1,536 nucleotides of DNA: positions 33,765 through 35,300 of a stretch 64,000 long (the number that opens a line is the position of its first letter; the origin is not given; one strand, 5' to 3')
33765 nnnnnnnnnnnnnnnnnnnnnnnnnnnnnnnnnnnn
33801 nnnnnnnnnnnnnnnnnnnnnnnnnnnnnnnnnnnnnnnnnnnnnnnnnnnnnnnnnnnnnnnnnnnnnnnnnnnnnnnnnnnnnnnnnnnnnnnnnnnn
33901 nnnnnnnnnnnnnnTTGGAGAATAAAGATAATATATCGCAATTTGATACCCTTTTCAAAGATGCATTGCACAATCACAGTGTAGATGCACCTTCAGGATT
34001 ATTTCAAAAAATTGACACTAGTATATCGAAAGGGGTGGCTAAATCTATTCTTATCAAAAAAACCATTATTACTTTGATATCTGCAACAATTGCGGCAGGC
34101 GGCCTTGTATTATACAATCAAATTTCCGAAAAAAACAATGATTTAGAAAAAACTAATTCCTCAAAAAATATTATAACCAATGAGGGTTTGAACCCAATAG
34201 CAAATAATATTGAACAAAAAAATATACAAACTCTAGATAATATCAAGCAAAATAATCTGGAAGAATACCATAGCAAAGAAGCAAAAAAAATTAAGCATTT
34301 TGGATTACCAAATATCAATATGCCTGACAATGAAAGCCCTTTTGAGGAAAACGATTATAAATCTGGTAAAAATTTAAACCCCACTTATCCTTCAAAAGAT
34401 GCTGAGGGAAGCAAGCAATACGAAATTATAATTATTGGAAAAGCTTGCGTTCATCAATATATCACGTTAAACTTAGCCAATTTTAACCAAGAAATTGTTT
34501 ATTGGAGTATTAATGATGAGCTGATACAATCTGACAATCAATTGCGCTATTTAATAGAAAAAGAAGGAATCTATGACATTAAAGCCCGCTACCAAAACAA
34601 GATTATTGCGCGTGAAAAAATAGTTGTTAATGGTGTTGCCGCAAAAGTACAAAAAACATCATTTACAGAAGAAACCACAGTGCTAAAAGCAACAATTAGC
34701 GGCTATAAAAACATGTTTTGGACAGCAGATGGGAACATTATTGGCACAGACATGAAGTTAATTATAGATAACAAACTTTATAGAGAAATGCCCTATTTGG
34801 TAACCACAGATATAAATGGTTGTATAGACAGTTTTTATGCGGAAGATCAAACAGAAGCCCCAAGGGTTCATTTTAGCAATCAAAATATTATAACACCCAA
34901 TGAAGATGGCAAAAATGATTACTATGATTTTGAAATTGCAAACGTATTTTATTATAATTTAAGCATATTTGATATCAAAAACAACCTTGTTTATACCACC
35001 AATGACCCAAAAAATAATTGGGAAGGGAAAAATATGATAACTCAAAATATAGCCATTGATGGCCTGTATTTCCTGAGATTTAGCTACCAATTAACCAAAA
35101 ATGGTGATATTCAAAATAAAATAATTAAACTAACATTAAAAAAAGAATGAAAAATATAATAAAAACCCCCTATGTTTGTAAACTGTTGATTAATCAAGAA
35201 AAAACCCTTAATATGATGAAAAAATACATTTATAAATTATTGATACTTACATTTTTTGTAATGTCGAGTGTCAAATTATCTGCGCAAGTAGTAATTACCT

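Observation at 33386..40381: ECF sigma factor, then an anti-sigma-like membrane protein carrying a T9SS type B C-terminal domain, then a 1744-aa PKD/T9SS type B cargo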

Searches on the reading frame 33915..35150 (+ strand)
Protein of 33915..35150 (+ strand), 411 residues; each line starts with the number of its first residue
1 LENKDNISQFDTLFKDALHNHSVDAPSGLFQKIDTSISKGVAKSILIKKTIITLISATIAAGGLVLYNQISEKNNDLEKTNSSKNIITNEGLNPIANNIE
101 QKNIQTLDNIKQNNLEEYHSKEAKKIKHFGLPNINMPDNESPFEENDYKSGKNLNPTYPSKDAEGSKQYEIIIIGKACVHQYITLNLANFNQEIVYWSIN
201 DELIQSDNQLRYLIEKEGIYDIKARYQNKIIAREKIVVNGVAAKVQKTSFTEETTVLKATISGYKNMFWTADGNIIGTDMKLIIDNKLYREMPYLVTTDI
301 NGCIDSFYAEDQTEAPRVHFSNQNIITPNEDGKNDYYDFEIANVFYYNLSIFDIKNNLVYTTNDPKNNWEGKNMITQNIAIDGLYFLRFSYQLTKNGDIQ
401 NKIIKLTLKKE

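Call 7: search_protein_families(library=pfam, proteins=[window:33915-35150:+], max_evalue=0.1)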
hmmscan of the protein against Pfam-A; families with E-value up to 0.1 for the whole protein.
window:33915-35150:+ (411 aa): 2 families
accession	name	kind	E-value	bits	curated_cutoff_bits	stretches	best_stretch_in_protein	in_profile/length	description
PF13585.12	CHU_C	-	3.2e-10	40.4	27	1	323-395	4-76/86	CHU_C Type IX secretion signal domain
PF16820.11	PKD_3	-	0.00094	19.4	26.3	0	189-226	29-66/68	PKD-like domain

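Call 8: search_protein_families(library=ncbifam, proteins=[window:33915-35150:+], max_evalue=0.1)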
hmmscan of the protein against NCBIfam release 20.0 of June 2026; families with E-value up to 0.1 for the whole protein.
window:33915-35150:+ (411 aa): 1 family
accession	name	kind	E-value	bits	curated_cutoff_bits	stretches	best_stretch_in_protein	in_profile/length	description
TIGR04131.1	Bac_Flav_CTERM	domain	1.1e-05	25.5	35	1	323-375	4-57/85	T9SS type B sorting domain-containing protein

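Call 12: find_homologous_proteins(query=window:33915-35147:+)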
Query window:33915-35147:+ (411 aa): 2 proteins with E <= 0.001 among 4195 candidates.
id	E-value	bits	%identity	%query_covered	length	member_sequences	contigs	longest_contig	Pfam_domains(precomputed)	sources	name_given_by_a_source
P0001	1.3e-267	905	100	100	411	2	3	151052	PF13585.13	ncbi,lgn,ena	-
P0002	9.5e-42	162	30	96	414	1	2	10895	PF13585.13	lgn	-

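Call 14: find_encoding_contigs(protein=P0002, flank=10000)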
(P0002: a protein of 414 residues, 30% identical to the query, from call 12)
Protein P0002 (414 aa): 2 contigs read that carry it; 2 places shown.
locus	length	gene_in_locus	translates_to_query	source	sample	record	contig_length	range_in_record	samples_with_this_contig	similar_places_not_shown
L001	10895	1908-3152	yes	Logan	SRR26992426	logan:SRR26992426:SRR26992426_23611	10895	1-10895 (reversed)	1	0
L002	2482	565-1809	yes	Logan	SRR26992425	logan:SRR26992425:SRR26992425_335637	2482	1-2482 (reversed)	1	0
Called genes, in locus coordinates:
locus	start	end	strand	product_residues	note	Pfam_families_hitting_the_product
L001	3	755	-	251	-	?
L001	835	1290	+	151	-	-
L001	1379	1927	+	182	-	PF07638:Sigma70_ECF (weak), PF04542:Sigma70_r2, PF08281:Sigma70_r4_2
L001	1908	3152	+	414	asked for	PF13585:CHU_C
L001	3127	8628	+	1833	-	PF00801:PKD (weak), PF18911:PKD_4, PF13585:CHU_C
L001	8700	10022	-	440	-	PF00464:SHMT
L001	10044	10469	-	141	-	PF13420:Acetyltransf_4 (faint), PF00583:Acetyltransf_1, PF13673:Acetyltransf_10, PF13508:Acetyltransf_7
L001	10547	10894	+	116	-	?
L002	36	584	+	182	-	PF07638:Sigma70_ECF (weak), PF04542:Sigma70_r2, PF08281:Sigma70_r4_2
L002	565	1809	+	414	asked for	PF13585:CHU_C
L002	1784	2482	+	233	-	?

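Call 30: search_protein_families(library=pfam, proteins=[L001:835-1290:+], max_evalue=10)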
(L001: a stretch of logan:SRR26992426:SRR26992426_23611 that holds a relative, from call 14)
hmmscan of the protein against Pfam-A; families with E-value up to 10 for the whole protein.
L001:835-1290:+ (151 aa): 0 families

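Call 31: search_protein_representatives(alignment_id=A2)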
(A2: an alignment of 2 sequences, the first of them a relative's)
Query: 2 sequences, 429 profile positions. Proteins with E-value up to 0.001 (for the whole library): 7305; up to 1e-10: 392; up to 1e-30: 11. The best 150 are listed.
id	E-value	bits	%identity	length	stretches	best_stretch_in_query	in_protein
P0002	1.0e-229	779.2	-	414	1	1-428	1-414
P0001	3.5e-227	770.8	-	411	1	1-429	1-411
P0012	7.3e-71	255.7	-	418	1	2-428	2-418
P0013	2.4e-64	234.2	-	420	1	4-425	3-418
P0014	8.5e-64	232.4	-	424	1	4-425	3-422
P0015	1.0e-62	228.9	-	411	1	4-428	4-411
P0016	1.5e-60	221.8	-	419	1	3-428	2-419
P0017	4.7e-47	177.3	-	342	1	168-428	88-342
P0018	1.6e-44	168.9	-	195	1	235-427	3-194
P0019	6.0e-35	137.4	-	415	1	4-428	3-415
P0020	3.0e-31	125.2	-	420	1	4-426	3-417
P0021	4.4e-30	121.4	-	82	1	351-428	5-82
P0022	1.5e-28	116.3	-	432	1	5-426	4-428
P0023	1.6e-28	116.2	-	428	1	4-429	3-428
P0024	2.8e-28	115.4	-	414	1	4-427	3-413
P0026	8.2e-27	110.6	-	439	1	1-416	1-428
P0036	2.1e-23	99.4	-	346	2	312-427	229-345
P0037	2.3e-23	99.2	-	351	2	334-412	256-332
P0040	5.0e-23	98.1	-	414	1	1-426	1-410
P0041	8.8e-23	97.3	-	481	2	9-415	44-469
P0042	9.6e-23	97.2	-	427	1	3-423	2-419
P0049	4.5e-22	95.0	-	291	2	338-426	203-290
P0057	1.9e-21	92.9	-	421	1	3-421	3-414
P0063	9.6e-21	90.6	-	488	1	9-414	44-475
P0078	1.5e-19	86.6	-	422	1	1-426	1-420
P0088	1.9e-18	83.0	-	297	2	1-67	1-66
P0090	2.1e-18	82.9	-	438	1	97-427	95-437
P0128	2.6e-16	76.0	-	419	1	1-391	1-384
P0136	1.2e-15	73.8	-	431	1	3-391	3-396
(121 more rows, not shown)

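Call 36: find_homologous_proteins(query=A5, max_evalue=1e-10)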
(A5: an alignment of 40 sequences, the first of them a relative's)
Query A5 (40 sequences) (411 aa, profile of the alignment): 12 proteins with E <= 1e-10 among 8000 candidates.
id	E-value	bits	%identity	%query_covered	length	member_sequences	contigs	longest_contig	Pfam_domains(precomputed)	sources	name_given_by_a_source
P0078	5.4e-111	390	26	100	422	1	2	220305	PF13585.13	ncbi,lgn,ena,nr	ncbi:MAG: hypothetical protein COA58_12845 [Bacteroidetes bacterium]|nr:MAG: hypothetical protein CO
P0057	5.8e-108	380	24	99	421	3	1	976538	PF13585.13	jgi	jgi:gliding motility-associated-like protein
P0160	3.8e-99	351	23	99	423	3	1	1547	PF13585.13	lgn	-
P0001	5.9e-89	317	100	100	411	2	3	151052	PF13585.13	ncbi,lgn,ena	-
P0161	4.7e-20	90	26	28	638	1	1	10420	PF13585.13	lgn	-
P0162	2.5e-19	88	25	44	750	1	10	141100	PF00801.27,PF13585.13,PF18911.7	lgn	-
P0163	1.0e-18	86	35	24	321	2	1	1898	PF13585.13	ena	-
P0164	1.4e-18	85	25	43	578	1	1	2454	PF00801.27,PF13573.13,PF13585.13,PF18911.7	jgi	jgi:gliding motility-associated-like protein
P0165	4.4e-15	74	33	12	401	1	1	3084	PF13585.13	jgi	jgi:gliding motility-associated-like protein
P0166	5.1e-14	70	29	17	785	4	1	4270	PF00801.27,PF13585.13,PF01483.28,PF18911.7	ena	-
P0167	1.6e-12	65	28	36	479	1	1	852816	PF13585.13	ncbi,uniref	ncbi:gliding motility-associated C-terminal domain-containing protein [Flavobacterium ardleyense]|un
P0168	1.5e-11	62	41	12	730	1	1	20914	PF13585.13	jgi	jgi:gliding motility-associated-like protein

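Call 37: find_encoding_contigs(protein=P0078, flank=8000, max_places=2)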
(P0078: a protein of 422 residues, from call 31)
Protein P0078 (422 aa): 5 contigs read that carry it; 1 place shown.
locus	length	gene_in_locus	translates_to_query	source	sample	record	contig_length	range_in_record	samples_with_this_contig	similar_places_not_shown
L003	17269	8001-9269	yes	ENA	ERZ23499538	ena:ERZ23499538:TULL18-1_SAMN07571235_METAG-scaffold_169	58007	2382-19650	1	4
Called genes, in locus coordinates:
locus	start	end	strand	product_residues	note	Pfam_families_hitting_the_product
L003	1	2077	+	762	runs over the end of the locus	PF18911:PKD_4, PF13585:CHU_C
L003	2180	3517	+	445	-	PF01979:Amidohydro_1, PF12890:DHOase (weak), PF07969:Amidohydro_3 (weak)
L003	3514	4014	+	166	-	PF03544:TonB_C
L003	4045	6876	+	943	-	PF15902:Sortilin-Vps10, PF15899:BNR_6 (faint), PF15902:Sortilin-Vps10 (weak)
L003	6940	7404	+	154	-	-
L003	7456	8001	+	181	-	PF07638:Sigma70_ECF (faint), PF04542:Sigma70_r2, PF08281:Sigma70_r4_2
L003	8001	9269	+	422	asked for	PF13585:CHU_C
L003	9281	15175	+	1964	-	PF18911:PKD_4 (weak), PF00801:PKD (weak), PF18911:PKD_4, PF13585:CHU_C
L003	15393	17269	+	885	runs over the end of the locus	PF00809:Pterin_bind, PF02607:B12-binding_2, PF02310:B12-binding, PF02965:Met_synt_B12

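Call 38: find_encoding_contigs(protein=P0057, flank=8000, max_places=2)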
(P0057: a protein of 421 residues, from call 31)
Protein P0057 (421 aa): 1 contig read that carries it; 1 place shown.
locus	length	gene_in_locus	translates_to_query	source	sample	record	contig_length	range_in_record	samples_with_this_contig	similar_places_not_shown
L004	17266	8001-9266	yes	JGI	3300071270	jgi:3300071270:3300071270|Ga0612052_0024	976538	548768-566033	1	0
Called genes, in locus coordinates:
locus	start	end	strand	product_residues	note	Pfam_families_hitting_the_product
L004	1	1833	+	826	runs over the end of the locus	PF00801:PKD, PF18911:PKD_4, PF13585:CHU_C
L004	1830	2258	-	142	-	PF00293:NUDIX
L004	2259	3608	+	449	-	PF01979:Amidohydro_1, PF12890:DHOase, PF07969:Amidohydro_3 (weak)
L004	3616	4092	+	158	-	PF03544:TonB_C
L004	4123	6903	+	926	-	PF02012:BNR (faint), PF15902:Sortilin-Vps10 (weak), PF15899:BNR_6 (faint), PF15902:Sortilin-Vps10 (weak)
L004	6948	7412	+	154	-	-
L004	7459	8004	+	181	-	PF07638:Sigma70_ECF (weak), PF04542:Sigma70_r2, PF08281:Sigma70_r4_2, PF04545:Sigma70_r4 (weak)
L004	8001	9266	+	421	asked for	PF13585:CHU_C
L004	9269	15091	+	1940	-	PF00801:PKD, PF18911:PKD_4, PF00801:PKD (weak), PF18911:PKD_4, PF00801:PKD, PF18911:PKD_4, PF13585:CHU_C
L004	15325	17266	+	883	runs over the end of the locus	PF00809:Pterin_bind, PF02607:B12-binding_2, PF02310:B12-binding, PF02965:Met_synt_B12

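Call 40: predict_structure(alignment_id=A2)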
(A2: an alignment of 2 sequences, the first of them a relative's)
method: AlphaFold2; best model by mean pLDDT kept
length: 411 residues; sequences in the alignment: 2
mean_pLDDT: 32.3   pTM: 0.24
mean pLDDT of the five models: 32.3, 32.3, 29.7, 29.0, 27.9
residues with pLDDT >= 90: 0; 70-90: 0; 50-70: 9; < 50: 402
segments of 3 or more residues with pLDDT < 50: 1-13, 16-218, 220-348, 352-354, 359-411
pLDDT, mean of each block of 10 residues (from residue 1): 40 46 29 23 24 27 27 26 24 27 32 26 21 22 25 24 32 35 39 33 32 45 43 43 25 25 29 37 30 37 31 27 30 33 43 49 38 29 44 41 33 29
secondary structure, 60 per line:
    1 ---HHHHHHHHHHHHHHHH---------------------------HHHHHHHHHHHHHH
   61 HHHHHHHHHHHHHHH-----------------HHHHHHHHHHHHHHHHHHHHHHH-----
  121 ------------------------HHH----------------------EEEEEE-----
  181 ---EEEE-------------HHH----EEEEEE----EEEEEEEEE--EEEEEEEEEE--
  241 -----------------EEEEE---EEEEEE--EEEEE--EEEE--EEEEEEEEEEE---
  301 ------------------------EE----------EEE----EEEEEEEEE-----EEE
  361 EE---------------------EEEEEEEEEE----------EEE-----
elements in order: H4-19 H47-75 H93-115 E170-175 E184-187 E208-213 E218-226 E229-238 E258-262 E266-271 E274-278 E281-284 E287-297 E337-339 E344-352 E358-362 E384-393 E404-406

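Call 41: find_related_loci(query=A6, collection=genome_contigs, flank=8000)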
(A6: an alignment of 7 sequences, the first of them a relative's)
Query A6 (411 aa) in genome_contigs; peptide patterns used: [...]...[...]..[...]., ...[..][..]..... (x = any residue, [..] = any of these).
600 stretches matched a pattern (row limit reached: there are more); 87 encode a relative of the query (tblastn E <= 1e-3); the best 80 are kept; 80 distinct loci.
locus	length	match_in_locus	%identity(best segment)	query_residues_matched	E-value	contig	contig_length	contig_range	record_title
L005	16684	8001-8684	25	177-392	2e-11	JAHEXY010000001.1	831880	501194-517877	MAG: Bacteroidetes bacterium isolate nzgw115 NODE_2_length_831881_cov_9.927837, whole genome shotgun sequence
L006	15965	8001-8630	25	195-391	1e-10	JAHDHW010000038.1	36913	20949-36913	MAG: Saprospiraceae bacterium isolate MAG-79 RZ_3110, whole genome shotgun sequence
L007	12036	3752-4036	39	298-393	6e-10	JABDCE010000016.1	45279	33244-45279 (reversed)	MAG: Bacteroidetes bacterium isolate BWOrgHeat_Nextera65_MAG3 3300020800.a:Ga0206949_1049, whole genome shotgun sequence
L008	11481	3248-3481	39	295-373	8e-9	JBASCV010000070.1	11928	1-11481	MAG: Bacteroidia bacterium isolate MFD03501_ilm_asm_bin18 k127_65471, whole genome shotgun sequence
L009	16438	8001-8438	27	231-390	4e-8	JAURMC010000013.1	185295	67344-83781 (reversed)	MAG: Crocinitomicaceae bacterium isolate SFB_Oligo_Co_168 k141_3488811, whole genome shotgun sequence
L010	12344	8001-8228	38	326-402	7e-8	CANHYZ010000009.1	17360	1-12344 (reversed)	MAG: Flavobacteriales bacterium isolate RE-4nov15-162 genome assembly, contig: RE-4nov15-C4492, whole genome shotgun seq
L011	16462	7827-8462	25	178-372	7e-8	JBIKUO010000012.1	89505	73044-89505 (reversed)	MAG: Crocinitomicaceae bacterium isolate ME2015-08-11_3300044626_group6_bin90 Rohwer_bin769_scaffold_106_c1, whole genom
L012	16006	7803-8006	44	324-397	1e-7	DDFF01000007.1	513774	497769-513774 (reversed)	MAG TPA_asm: Bacteroidetes bacterium UBA1935 UBA1935_contig_653, whole genome shotgun sequence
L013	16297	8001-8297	31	319-411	3e-7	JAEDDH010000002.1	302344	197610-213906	MAG: Bacteroidales bacterium isolate MAG027 NODE_3_length_302344_cov_17.264469, whole genome shotgun sequence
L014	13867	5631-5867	36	295-372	3e-7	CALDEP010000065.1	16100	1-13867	MAG: uncultured Aureispira sp. isolate B3_Bin_Bin_96_1 genome assembly, contig: c_000000944932, whole genome shotgun seq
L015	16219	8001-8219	38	318-387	4e-7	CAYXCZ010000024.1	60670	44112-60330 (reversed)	MAG TPA_asm: uncultured Lentimicrobiaceae bacterium isolate binchicken_co113_232 genome assembly, contig: NODE_537_lengt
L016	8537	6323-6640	32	299-410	6e-7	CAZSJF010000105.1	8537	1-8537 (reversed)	MAG TPA_asm: uncultured Bacteroidales bacterium isolate binchicken_co220_59 genome assembly, contig: NODE_5503_length_85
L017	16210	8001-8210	34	318-388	6e-7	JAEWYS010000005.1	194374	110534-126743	MAG: Bacteroidetes bacterium isolate OH_SFB_18 k127_128929, whole genome shotgun sequence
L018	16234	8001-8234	35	295-371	8e-7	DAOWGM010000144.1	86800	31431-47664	MAG TPA_asm: Bacteroidales bacterium isolate CSMAG_1991 CSMAG_1991_k141_4637914_length_86800_cov_14.1796, whole genome s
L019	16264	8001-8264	33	295-389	8e-7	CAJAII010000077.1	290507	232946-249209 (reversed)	MAG: uncultured Flavobacteriales bacterium isolate Loc090519-4m_bin-740 genome assembly, contig: bin-740:77/78, whole ge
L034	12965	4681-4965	34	314-410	6e-6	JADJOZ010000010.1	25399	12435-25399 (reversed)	MAG: Bacteroidetes bacterium isolate Fred_18-Q3-R57-64_BATAC.274 tig00006807-10-254090, whole genome shotgun sequence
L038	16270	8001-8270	30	295-386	1e-5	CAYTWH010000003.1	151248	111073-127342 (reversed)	MAG TPA_asm: uncultured Bacteroidales bacterium isolate binchicken_co243_280 genome assembly, contig: NODE_37_length_151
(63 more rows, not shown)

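Call 51: search_solved_structures(query=A5, max_evalue=0.01)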
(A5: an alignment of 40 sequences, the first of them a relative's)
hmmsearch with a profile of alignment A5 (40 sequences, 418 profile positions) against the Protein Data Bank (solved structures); distinct sequences matched with E-value up to 0.01: 0.

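Call 71: find_encoding_contigs(protein=P0036, flank=7000, max_places=1)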
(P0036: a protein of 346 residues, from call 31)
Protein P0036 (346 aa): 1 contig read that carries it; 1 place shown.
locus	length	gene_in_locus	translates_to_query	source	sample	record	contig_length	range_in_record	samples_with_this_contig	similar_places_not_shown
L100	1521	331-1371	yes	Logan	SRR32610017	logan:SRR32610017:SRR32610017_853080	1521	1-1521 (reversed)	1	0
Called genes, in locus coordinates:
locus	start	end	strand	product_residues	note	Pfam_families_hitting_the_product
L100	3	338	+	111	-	?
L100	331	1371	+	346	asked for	PF13585:CHU_C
